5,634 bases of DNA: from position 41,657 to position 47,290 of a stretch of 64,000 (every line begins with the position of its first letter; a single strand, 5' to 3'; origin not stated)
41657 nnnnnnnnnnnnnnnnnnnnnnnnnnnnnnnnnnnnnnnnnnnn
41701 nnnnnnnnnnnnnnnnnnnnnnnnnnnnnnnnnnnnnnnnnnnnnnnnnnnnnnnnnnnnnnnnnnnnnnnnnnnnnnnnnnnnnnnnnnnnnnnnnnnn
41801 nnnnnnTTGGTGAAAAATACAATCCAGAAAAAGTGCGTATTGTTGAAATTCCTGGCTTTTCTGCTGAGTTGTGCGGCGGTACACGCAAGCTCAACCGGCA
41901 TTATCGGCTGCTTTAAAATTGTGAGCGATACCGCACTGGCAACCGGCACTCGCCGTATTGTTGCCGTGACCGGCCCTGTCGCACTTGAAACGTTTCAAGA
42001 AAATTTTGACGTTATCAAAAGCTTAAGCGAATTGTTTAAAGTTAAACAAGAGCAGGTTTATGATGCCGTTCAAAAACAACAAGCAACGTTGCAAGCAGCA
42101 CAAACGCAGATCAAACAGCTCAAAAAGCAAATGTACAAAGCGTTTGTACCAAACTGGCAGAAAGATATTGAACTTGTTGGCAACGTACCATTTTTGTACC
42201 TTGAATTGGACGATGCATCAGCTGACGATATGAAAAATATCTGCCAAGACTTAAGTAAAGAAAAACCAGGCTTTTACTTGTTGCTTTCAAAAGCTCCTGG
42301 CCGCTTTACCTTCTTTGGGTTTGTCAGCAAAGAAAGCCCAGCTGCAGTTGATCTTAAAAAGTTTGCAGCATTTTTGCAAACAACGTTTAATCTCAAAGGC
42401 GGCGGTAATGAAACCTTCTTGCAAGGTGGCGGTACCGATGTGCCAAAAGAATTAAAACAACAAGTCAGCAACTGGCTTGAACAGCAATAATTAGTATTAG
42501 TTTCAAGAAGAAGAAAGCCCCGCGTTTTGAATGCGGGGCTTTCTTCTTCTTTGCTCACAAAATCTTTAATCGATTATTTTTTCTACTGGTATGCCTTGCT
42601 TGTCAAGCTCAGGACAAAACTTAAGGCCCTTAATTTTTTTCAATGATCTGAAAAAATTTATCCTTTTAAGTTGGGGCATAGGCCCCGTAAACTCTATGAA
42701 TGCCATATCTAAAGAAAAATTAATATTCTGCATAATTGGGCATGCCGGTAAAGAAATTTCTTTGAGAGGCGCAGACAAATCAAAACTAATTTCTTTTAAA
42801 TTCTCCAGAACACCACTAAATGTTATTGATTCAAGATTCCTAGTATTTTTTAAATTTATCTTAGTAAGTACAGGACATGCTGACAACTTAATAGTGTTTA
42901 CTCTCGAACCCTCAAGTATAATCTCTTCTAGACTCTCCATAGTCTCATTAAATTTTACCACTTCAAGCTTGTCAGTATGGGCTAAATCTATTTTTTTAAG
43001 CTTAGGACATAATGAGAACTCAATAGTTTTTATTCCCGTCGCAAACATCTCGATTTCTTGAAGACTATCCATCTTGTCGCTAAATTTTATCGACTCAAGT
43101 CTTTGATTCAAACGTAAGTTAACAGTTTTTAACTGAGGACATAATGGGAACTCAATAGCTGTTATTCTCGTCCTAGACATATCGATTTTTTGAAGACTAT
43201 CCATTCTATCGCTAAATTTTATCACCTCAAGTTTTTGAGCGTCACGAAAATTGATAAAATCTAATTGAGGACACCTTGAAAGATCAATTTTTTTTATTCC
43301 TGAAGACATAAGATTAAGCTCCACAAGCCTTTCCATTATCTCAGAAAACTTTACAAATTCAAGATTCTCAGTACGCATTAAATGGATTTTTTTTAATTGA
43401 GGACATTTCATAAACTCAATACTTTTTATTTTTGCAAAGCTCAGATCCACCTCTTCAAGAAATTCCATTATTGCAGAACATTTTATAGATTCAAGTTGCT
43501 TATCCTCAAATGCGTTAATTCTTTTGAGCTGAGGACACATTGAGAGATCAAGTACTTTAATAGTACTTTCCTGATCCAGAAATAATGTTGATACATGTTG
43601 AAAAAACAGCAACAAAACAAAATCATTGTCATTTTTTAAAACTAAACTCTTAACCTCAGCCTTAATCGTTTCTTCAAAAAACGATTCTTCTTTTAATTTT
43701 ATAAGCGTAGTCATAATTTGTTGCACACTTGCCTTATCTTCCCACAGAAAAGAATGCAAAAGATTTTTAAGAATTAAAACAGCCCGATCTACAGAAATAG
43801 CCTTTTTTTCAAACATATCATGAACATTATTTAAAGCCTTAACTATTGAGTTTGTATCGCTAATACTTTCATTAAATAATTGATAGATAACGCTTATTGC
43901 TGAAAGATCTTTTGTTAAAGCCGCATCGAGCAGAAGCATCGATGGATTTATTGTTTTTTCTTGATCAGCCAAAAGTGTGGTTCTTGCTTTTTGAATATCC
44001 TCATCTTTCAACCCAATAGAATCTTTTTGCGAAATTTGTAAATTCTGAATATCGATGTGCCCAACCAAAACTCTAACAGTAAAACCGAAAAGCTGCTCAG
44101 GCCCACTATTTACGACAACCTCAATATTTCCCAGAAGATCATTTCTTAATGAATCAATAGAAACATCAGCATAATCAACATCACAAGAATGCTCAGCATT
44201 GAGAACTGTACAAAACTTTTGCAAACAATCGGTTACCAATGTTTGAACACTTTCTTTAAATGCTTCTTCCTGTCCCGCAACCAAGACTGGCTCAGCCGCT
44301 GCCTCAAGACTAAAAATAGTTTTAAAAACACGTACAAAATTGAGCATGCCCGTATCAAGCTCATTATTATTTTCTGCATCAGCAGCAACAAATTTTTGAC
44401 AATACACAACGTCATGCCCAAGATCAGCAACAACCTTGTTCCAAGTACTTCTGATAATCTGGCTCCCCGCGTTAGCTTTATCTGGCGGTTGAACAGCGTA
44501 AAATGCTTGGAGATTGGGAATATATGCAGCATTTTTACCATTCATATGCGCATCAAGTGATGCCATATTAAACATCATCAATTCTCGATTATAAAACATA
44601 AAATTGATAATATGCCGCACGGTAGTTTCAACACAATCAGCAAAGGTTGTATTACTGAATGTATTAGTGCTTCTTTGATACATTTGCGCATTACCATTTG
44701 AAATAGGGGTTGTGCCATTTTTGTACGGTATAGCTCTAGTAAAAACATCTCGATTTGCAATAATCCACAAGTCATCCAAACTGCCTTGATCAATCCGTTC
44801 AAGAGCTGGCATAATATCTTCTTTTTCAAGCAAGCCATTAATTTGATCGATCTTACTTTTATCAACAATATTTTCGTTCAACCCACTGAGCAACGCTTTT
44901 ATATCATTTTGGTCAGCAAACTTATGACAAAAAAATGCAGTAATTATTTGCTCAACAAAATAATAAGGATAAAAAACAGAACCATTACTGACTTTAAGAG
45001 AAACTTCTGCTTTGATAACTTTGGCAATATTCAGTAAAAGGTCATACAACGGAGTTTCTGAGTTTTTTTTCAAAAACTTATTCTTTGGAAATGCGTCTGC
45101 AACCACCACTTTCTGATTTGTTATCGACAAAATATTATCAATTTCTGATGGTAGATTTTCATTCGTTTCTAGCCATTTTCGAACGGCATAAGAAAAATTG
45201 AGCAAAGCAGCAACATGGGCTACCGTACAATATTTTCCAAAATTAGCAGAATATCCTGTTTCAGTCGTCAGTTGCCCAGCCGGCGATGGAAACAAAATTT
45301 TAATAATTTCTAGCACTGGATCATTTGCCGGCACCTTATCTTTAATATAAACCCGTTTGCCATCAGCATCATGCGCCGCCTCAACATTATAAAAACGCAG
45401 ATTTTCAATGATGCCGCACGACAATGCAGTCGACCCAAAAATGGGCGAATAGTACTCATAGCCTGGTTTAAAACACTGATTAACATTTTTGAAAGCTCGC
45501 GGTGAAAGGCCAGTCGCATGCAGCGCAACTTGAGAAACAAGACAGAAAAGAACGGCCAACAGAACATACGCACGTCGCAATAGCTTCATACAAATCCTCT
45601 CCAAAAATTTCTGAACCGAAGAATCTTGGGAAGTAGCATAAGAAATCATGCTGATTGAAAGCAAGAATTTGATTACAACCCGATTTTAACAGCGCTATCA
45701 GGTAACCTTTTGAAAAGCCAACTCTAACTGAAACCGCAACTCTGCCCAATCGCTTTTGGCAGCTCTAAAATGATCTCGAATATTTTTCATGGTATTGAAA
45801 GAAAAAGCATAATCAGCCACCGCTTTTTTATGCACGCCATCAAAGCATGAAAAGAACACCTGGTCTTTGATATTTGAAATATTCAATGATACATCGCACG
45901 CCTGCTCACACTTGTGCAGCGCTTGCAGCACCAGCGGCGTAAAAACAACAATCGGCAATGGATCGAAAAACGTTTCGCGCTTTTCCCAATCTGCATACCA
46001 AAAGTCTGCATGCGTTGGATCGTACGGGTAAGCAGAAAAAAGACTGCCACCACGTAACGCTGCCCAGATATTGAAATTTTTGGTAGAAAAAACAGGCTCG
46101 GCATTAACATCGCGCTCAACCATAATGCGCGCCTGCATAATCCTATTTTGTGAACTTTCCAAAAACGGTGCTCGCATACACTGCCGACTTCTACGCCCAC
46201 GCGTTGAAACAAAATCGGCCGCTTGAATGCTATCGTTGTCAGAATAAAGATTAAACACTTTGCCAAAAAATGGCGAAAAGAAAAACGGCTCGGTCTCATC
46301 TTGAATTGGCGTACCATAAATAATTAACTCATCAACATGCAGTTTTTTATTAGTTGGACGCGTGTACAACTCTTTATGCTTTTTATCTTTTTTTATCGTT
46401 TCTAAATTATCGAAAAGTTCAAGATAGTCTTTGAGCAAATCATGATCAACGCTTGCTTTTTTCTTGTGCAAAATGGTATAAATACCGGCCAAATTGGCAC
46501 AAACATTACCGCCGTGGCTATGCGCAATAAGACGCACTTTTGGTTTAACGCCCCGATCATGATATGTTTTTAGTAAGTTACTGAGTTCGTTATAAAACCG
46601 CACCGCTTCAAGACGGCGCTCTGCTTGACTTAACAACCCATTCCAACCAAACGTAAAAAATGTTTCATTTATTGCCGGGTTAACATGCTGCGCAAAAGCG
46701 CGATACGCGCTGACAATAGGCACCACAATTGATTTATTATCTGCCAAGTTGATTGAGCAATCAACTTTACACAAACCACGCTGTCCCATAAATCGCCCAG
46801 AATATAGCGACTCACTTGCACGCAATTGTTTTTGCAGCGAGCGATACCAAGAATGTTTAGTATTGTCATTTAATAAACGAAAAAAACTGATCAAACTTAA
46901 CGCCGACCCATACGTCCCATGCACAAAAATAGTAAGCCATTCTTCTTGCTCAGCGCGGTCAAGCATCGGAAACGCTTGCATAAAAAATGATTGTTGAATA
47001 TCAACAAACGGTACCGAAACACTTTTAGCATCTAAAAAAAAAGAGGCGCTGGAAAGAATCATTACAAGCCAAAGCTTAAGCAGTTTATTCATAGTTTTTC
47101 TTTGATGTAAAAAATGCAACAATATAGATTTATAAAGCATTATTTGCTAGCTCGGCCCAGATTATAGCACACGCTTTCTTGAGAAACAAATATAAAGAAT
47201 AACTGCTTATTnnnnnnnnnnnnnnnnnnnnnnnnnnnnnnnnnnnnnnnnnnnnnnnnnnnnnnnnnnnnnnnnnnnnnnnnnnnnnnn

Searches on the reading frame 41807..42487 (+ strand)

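Call 96: search_protein_families(library=pfam, proteins=[window:41807-42487:+], max_evalue=0.0001)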
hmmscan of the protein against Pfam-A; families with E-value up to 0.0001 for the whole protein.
window:41807-42487:+ (227 aa): 1 family
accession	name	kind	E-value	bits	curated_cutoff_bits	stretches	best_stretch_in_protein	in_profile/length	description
PF07973.19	tRNA_SAD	-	6.6e-05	23.3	24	0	22-51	14-43/44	Threonyl and Alanyl tRNA synthetase second additional domain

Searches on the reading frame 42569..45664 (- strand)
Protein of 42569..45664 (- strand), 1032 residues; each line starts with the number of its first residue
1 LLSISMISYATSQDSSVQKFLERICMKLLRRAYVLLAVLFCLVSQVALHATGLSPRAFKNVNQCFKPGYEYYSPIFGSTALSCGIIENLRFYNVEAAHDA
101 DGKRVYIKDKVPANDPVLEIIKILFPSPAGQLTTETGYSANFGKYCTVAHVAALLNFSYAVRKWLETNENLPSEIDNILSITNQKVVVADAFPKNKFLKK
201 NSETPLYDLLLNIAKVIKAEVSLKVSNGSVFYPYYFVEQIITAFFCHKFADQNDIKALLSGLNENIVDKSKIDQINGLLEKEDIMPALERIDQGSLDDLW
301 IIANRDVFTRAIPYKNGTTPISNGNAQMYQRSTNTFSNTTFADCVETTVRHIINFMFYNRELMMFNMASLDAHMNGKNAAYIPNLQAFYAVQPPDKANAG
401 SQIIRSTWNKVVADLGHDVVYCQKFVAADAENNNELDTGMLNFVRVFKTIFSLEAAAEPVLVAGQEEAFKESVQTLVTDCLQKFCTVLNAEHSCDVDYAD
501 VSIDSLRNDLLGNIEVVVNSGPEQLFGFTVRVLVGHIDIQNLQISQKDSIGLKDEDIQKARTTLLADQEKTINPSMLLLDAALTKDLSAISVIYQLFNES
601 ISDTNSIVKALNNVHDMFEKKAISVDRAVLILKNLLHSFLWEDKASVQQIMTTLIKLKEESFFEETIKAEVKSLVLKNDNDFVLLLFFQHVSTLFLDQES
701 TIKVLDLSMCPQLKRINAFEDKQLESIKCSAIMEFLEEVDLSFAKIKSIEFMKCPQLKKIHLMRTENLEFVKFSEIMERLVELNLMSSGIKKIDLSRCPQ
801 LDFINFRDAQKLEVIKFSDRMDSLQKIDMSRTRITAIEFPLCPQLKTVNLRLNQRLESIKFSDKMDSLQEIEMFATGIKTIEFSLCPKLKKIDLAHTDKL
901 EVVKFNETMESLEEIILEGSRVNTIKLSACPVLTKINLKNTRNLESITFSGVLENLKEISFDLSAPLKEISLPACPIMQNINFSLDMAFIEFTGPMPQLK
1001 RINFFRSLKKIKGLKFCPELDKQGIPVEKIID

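Call 8: search_protein_families(library=pfam, proteins=[window:42569-45664:-], max_evalue=0.1)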
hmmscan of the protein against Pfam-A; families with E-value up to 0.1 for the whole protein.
window:42569-45664:- (1032 aa): 2 families
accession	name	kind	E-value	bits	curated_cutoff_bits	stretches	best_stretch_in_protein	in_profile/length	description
PF12799.13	LRR_4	-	3.4e-16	59.3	27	1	823-860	2-40/44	Leucine Rich repeats (2 copies)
PF13306.12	LRR_5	-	0.00043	20.6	27.7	1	897-974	33-110/127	BspA type Leucine rich repeat region (6 copies)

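Call 9: search_protein_families(library=ncbifam, proteins=[window:42569-45664:-], max_evalue=0.1)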
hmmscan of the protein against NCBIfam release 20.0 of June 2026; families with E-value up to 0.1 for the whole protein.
window:42569-45664:- (1032 aa): 0 families

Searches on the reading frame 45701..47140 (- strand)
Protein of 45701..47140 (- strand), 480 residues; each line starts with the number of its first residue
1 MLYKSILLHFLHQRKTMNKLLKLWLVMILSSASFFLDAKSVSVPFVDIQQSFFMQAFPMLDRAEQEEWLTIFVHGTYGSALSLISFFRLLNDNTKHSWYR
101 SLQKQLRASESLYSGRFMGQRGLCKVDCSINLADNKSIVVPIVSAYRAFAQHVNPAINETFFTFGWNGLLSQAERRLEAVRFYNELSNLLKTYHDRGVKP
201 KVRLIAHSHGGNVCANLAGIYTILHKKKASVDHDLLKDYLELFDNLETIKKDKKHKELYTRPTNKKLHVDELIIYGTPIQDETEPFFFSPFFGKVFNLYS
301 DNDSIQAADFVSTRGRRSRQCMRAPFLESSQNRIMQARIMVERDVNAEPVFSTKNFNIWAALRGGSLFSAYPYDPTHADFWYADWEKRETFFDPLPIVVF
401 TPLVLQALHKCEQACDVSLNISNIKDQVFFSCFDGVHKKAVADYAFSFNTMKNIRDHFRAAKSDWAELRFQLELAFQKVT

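Call 8: search_protein_families(library=pfam, proteins=[window:45701-47140:-], max_evalue=0.1)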
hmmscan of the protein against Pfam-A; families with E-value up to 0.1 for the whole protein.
window:45701-47140:- (480 aa): 2 families
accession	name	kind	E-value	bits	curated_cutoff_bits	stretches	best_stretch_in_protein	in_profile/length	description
PF07819.20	PGAP1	-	0.057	13.6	24.3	0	71-216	8-107/233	PGAP1-like alpha/beta domain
PF18191.6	PnpCD_PnpD_N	-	0.096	12.7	25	0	427-471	80-123/151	Hydroquinone 1,2-dioxygenase large subunit N-terminal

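Call 9: search_protein_families(library=ncbifam, proteins=[window:45701-47140:-], max_evalue=0.1)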
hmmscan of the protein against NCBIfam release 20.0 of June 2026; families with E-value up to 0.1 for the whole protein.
window:45701-47140:- (480 aa): 0 families
